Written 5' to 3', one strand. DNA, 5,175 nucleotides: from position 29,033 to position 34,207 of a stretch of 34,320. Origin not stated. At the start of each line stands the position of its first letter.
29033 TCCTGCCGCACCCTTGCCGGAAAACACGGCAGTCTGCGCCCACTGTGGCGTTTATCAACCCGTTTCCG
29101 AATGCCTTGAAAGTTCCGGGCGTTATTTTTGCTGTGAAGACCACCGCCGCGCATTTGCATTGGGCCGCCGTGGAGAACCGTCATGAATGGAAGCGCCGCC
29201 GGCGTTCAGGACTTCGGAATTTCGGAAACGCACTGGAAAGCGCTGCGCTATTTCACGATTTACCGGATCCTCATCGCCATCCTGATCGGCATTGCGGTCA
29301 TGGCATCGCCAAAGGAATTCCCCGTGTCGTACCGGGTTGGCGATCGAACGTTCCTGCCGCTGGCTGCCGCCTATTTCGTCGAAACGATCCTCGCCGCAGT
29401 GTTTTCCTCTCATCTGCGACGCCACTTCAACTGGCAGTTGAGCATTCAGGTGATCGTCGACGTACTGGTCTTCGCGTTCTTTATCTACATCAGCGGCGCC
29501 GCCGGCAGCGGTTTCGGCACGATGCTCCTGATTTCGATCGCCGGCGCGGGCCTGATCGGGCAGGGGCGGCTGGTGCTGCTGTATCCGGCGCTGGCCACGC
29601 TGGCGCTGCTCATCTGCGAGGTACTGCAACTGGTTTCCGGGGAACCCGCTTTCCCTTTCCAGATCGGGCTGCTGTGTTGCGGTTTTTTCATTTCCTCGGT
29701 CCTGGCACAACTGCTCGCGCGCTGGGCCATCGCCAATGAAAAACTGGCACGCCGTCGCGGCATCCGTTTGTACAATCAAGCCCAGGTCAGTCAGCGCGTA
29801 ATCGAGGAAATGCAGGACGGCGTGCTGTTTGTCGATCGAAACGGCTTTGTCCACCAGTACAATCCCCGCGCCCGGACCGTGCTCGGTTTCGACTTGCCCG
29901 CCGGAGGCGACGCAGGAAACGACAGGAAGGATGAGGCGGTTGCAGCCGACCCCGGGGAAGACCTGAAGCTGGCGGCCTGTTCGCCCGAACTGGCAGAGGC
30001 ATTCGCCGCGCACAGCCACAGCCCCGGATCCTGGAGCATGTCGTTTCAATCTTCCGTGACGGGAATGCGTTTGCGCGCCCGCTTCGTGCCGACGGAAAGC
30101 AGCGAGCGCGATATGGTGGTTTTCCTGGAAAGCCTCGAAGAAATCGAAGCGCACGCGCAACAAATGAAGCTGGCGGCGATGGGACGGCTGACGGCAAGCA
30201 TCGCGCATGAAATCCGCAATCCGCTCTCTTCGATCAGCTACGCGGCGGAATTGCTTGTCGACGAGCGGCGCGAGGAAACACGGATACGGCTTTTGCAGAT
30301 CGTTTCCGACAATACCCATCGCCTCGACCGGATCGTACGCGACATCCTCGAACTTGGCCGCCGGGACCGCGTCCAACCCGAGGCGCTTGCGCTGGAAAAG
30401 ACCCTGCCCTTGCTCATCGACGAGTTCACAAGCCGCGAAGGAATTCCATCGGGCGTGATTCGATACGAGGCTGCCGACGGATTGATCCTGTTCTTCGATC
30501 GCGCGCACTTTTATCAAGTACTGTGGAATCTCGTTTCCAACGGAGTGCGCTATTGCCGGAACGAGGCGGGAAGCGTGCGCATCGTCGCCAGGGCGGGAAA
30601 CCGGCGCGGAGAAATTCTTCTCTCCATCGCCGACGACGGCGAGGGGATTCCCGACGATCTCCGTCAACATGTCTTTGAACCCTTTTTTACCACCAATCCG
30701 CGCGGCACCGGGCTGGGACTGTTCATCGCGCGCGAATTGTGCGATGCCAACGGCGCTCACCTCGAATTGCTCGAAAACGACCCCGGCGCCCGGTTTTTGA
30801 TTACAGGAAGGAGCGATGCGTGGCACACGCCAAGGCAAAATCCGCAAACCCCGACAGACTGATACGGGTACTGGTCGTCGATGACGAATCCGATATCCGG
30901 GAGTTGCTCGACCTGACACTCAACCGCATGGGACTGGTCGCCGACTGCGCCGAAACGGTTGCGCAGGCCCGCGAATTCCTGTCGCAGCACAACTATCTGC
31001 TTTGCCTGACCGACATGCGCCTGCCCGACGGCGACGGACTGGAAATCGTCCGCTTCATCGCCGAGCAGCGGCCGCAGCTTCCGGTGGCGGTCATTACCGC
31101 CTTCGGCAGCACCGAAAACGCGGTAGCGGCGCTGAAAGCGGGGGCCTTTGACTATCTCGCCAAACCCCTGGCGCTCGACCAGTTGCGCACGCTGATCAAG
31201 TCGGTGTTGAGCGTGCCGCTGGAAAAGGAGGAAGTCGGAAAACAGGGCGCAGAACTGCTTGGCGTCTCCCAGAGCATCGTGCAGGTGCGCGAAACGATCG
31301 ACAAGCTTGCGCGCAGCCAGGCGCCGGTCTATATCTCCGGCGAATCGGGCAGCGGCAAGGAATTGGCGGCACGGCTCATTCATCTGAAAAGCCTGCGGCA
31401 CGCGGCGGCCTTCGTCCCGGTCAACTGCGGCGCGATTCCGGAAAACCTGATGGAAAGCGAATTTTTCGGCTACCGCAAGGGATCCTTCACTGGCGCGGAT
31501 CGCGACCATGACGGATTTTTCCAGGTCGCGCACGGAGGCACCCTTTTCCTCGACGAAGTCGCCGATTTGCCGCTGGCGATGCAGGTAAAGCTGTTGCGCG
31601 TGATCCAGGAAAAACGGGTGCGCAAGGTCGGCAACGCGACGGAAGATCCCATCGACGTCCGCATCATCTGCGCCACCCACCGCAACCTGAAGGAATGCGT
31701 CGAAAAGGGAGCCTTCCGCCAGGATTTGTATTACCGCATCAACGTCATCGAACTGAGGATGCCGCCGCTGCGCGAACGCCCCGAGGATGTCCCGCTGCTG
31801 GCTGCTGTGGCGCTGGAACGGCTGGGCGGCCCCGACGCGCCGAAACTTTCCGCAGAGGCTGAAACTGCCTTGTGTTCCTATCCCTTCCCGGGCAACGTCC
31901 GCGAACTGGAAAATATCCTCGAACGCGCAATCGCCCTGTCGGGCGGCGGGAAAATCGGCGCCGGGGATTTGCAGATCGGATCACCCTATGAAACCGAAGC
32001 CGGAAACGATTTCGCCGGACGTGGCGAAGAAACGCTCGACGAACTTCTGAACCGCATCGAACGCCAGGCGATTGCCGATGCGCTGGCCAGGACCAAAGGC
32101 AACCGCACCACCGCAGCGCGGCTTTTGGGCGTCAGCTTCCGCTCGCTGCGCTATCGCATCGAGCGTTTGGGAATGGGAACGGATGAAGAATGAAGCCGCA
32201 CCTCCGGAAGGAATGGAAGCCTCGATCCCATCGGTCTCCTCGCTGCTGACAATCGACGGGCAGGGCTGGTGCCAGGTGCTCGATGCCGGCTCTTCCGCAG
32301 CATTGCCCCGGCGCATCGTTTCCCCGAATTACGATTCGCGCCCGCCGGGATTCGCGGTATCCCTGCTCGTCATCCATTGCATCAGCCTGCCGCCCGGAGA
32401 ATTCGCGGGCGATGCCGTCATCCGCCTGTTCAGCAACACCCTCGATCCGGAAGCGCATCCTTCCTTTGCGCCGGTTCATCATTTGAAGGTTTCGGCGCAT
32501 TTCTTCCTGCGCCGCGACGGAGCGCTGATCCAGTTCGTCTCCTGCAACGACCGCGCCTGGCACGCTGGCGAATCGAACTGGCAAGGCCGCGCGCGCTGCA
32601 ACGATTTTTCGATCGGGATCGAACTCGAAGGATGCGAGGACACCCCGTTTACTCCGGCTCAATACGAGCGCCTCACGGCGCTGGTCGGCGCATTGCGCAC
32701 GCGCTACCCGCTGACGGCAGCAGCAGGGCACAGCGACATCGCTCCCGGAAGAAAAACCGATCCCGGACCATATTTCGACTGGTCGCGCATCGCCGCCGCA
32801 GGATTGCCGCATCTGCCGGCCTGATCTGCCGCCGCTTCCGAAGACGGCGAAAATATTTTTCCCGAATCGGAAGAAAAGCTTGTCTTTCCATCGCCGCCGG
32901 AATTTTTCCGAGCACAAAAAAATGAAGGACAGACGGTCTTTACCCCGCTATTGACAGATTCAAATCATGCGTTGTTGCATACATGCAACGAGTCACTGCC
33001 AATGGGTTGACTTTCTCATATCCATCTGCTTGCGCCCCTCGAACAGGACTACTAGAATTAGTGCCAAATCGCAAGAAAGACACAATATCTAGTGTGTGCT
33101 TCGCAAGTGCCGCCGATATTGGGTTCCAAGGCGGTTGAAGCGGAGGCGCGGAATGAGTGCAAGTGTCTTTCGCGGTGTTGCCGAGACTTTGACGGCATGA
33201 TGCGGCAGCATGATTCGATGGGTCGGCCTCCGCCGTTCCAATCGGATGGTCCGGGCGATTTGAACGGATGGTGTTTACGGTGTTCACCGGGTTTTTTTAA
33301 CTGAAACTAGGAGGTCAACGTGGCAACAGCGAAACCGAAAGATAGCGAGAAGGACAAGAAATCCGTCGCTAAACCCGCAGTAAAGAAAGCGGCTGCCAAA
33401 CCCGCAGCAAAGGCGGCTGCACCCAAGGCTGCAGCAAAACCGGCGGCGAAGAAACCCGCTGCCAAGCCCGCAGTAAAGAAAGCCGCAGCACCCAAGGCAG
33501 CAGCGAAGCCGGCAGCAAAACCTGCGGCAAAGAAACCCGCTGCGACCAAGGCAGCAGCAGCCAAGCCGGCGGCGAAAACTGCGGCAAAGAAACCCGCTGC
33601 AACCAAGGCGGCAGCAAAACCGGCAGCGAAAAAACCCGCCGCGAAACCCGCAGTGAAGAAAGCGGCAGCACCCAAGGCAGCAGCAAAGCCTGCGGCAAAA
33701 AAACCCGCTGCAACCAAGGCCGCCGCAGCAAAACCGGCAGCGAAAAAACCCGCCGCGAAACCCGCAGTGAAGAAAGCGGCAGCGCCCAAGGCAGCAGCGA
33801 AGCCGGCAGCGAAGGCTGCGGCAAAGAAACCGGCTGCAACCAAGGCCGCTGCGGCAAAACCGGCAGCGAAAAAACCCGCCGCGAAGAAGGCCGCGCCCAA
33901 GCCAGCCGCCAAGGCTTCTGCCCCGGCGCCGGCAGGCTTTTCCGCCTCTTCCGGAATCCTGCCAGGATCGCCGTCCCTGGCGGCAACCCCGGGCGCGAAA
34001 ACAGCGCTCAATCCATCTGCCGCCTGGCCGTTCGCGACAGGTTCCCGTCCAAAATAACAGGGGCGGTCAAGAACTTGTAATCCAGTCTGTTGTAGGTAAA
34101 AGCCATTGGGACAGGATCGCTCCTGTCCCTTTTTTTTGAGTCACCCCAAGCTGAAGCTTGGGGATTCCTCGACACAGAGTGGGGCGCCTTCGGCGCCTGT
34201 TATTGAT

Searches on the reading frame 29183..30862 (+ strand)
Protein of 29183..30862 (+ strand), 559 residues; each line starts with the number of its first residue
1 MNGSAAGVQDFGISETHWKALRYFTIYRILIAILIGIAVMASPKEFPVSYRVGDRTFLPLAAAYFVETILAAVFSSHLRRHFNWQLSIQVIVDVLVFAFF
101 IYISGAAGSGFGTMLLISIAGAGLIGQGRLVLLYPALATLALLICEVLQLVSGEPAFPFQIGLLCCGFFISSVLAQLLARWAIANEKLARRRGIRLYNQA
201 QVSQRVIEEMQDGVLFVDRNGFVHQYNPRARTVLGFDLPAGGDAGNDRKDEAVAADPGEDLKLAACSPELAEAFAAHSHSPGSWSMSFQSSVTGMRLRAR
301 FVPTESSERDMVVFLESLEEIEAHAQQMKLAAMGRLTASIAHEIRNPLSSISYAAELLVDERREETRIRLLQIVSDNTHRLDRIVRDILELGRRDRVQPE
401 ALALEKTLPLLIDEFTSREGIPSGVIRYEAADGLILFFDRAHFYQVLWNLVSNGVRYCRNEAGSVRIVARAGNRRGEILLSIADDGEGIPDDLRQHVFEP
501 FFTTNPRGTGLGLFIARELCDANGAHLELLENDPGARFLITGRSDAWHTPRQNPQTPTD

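Call 46: search_protein_families(library=pfam, proteins=[window:29183-30862:+])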
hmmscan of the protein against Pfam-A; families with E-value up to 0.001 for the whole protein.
window:29183-30862:+ (559 aa): 4 families
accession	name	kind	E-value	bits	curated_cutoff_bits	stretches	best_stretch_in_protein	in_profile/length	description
PF25323.1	6TM_PilS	-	2.3e-25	89.8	27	1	14-189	5-189/189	PilS-like transmembrane domain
PF02518.31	HATPase_c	-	2.3e-20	73.5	26.4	1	439-540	2-105/111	Histidine kinase-, DNA gyrase B-, and HSP90-like ATPase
PF00512.31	HisKA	-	1.5e-14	54.2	26.9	1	333-395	2-64/66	His Kinase A (phospho-acceptor) domain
PF13188.13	PAS_8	-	0.00017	21.8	21.8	0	204-240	4-38/65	PAS domain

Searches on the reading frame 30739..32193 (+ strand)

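Call 46: search_protein_families(library=pfam, proteins=[window:30739-32193:+])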
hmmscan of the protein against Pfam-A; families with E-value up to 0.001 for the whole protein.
window:30739-32193:+ (484 aa): 7 families
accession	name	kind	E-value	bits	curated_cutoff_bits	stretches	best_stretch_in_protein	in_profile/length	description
PF00158.32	Sigma54_activat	-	4.3e-68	228.7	20.2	1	174-339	2-167/168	Sigma-54 interaction domain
PF00072.30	Response_reg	-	3.8e-27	95.1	30.2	1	44-153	1-110/111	Response regulator receiver domain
PF14532.12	Sigma54_activ_2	-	3.8e-25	89.2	25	1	174-344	1-138/138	Sigma-54 interaction domain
PF25601.1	AAA_lid_14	-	1.7e-17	63.4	27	1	345-412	1-71/87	AAA+ ATPase lid domain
PF02954.25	HTH_8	-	5.5e-13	48.9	22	1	439-476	4-41/42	Bacterial regulatory protein, Fis family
PF18024.7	HTH_50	-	2.5e-05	24.3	27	1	430-466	1-36/50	Helix-turn-helix domain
PF07728.20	AAA_5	-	0.00076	19.9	22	0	197-315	2-123/139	AAA domain (dynein-related subfamily)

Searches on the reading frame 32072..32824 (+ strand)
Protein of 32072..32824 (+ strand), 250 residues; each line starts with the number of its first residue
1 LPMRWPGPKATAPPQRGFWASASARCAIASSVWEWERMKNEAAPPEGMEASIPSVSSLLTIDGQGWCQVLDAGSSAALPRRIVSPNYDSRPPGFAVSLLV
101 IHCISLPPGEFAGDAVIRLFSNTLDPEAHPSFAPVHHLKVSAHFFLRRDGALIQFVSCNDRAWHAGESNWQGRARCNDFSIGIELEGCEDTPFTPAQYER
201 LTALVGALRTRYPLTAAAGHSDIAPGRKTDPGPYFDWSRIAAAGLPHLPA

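Call 47: search_protein_families(library=pfam, proteins=[window:32072-32824:+], max_evalue=0.01)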
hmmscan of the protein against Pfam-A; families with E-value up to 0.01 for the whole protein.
window:32072-32824:+ (250 aa): 1 family
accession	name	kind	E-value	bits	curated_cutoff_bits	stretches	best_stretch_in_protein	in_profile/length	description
PF01510.30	Amidase_2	-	5.3e-31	108.1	26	1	96-233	5-131/131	N-acetylmuramoyl-L-alanine amidase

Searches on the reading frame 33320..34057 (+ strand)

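Call 46: search_protein_families(library=pfam, proteins=[window:33320-34057:+])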
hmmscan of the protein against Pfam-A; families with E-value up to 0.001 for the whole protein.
window:33320-34057:+ (245 aa): 1 family
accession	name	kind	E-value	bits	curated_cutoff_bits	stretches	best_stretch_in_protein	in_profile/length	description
PF07382.16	HC2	-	6.7e-16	59.4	40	1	67-243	7-194/194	Histone H1-like nucleoprotein HC2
